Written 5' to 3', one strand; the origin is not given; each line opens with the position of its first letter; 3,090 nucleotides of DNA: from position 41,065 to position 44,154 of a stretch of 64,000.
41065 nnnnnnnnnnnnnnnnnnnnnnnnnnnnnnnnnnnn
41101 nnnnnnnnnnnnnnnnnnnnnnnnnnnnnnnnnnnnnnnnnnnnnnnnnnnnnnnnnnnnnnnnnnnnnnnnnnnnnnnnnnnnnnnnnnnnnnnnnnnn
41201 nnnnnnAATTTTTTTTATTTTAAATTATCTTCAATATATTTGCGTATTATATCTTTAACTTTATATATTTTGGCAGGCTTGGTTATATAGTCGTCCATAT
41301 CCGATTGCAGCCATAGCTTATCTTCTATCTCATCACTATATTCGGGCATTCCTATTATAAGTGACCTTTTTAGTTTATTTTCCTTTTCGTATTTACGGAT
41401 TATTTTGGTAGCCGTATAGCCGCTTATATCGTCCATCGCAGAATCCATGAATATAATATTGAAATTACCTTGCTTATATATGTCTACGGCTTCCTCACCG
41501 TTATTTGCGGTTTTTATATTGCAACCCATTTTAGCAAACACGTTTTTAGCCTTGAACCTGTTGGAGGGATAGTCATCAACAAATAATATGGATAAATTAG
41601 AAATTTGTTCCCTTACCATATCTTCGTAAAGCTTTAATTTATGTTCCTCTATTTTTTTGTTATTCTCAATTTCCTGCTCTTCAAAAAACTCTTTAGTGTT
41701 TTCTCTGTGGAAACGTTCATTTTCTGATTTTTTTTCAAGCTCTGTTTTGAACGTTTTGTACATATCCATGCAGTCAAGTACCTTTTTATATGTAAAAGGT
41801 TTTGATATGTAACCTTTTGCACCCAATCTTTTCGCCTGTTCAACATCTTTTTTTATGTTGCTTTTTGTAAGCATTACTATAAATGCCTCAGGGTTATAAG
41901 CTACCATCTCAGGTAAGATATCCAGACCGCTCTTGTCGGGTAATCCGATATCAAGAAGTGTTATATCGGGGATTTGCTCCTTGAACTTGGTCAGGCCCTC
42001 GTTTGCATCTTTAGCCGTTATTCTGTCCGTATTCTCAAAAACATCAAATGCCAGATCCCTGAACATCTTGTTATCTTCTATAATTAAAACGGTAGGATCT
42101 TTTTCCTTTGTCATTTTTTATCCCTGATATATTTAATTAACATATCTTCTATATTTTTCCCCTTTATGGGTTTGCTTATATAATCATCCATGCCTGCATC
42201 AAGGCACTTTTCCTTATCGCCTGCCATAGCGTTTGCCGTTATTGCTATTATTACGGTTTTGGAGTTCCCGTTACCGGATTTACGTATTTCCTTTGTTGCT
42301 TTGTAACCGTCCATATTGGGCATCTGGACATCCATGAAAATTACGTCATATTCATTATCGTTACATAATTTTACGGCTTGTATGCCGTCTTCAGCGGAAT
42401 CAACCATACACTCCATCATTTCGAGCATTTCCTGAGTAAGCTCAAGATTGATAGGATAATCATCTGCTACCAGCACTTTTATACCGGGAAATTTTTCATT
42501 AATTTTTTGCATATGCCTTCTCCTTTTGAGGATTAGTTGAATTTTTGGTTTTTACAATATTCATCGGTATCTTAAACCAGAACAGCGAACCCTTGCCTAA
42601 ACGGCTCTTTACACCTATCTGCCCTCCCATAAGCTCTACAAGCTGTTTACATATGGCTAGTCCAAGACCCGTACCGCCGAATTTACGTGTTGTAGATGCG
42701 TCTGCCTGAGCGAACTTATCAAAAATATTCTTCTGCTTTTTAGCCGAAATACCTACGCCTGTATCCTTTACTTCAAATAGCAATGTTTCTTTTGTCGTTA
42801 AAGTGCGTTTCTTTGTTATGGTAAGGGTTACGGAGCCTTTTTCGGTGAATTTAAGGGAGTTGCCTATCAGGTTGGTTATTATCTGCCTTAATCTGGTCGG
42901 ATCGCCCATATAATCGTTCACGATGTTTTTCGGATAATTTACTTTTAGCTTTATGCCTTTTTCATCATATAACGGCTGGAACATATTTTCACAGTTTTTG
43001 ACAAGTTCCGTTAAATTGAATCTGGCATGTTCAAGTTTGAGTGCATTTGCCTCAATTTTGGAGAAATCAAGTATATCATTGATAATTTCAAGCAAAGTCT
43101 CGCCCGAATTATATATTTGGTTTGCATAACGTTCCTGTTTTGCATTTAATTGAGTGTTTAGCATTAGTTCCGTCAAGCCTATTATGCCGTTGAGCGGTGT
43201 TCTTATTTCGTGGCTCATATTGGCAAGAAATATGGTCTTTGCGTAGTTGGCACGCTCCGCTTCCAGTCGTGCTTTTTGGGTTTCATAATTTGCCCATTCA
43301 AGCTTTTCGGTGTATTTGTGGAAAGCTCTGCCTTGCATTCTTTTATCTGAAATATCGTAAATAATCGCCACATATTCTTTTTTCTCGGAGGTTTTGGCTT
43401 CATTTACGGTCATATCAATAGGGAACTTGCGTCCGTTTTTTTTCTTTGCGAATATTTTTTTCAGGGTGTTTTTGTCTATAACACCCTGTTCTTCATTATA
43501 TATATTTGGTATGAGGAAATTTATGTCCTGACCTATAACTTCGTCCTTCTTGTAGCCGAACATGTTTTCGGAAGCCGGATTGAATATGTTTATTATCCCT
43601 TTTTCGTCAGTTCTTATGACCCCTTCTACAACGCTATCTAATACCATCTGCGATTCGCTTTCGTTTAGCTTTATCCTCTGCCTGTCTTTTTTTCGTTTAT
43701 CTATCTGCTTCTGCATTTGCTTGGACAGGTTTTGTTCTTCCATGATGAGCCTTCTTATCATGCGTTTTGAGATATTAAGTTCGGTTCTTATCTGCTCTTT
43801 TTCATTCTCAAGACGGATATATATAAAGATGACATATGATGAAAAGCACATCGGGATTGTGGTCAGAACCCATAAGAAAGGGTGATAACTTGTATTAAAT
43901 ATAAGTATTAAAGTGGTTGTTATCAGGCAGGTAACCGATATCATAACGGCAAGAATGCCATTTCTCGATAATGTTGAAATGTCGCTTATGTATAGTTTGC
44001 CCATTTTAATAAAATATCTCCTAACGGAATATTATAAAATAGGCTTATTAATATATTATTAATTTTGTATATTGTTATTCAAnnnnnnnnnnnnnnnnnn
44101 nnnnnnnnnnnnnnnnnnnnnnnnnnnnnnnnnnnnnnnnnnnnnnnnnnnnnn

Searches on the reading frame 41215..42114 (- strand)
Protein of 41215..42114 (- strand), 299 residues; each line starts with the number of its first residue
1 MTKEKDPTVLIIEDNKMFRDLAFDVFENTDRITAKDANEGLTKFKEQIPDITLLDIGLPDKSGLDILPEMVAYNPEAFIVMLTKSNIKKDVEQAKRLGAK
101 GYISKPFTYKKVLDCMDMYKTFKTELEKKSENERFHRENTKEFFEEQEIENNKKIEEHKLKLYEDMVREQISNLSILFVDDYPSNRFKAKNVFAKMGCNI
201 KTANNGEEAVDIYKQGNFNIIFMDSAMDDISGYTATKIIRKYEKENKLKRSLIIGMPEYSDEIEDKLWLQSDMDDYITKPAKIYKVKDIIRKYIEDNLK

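Call 8: search_protein_families(library=pfam, proteins=[window:41215-42114:-], max_evalue=0.01)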
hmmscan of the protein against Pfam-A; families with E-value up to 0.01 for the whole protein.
window:41215-42114:- (299 aa): 2 families
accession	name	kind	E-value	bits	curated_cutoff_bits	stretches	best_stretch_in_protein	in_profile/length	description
PF00072.30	Response_reg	-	1.8e-37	128.3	30.2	2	9-113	1-107/111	Response regulator receiver domain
PF20274.4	cREC_REC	-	0.0016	19.5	27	0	177-244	3-61/88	Cyclic-phosphate processing Receiver domain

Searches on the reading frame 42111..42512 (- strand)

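Call 8: search_protein_families(library=pfam, proteins=[window:42111-42512:-], max_evalue=0.01)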
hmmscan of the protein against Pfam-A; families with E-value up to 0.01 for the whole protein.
window:42111-42512:- (133 aa): 2 families
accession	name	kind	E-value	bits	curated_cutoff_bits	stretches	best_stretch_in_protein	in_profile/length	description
PF00072.30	Response_reg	-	3.1e-30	105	30.2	1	13-124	1-109/111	Response regulator receiver domain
PF23198.2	PDE8A_N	-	0.0032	17.8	29.6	1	42-105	42-108/147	PDE8A-like, N-terminal domain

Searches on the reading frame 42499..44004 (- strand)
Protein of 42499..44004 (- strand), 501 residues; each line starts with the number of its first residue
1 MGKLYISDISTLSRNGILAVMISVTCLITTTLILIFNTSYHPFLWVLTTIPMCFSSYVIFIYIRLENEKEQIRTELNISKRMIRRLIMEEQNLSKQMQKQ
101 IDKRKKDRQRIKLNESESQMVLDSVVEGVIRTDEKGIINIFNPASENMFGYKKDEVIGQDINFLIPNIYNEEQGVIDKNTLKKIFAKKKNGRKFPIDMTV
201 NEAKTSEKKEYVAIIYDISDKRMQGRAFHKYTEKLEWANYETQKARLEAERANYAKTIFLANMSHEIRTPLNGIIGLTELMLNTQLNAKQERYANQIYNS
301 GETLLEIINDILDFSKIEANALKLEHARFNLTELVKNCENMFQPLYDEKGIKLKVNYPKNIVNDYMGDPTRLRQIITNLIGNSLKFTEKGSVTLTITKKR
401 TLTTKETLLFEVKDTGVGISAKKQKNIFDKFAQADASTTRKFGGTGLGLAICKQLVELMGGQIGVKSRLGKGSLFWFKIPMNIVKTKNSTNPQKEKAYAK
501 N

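Call 8: search_protein_families(library=pfam, proteins=[window:42499-44004:-], max_evalue=0.01)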
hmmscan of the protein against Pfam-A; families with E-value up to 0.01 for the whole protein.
window:42499-44004:- (501 aa): 6 families
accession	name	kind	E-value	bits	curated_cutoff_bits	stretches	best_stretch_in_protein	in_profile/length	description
PF02518.31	HATPase_c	-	2.6e-31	108.8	26.4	1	367-482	1-110/111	Histidine kinase-, DNA gyrase B-, and HSP90-like ATPase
PF00512.31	HisKA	-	2.4e-22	79.2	26.9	1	256-319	2-65/66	His Kinase A (phospho-acceptor) domain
PF13426.13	PAS_9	-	9.2e-11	42.4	27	1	129-220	4-103/103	PAS domain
PF00989.32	PAS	-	2.6e-08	34.3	22.6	1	121-176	6-57/113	PAS fold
PF13188.13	PAS_8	-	0.00078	19.7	21.8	1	119-173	4-55/65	PAS domain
PF24820.1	Diguanyl_cycl_sensor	-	0.0023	18.3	28.1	1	123-208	3-87/109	Diguanylate cyclase-like sensor domain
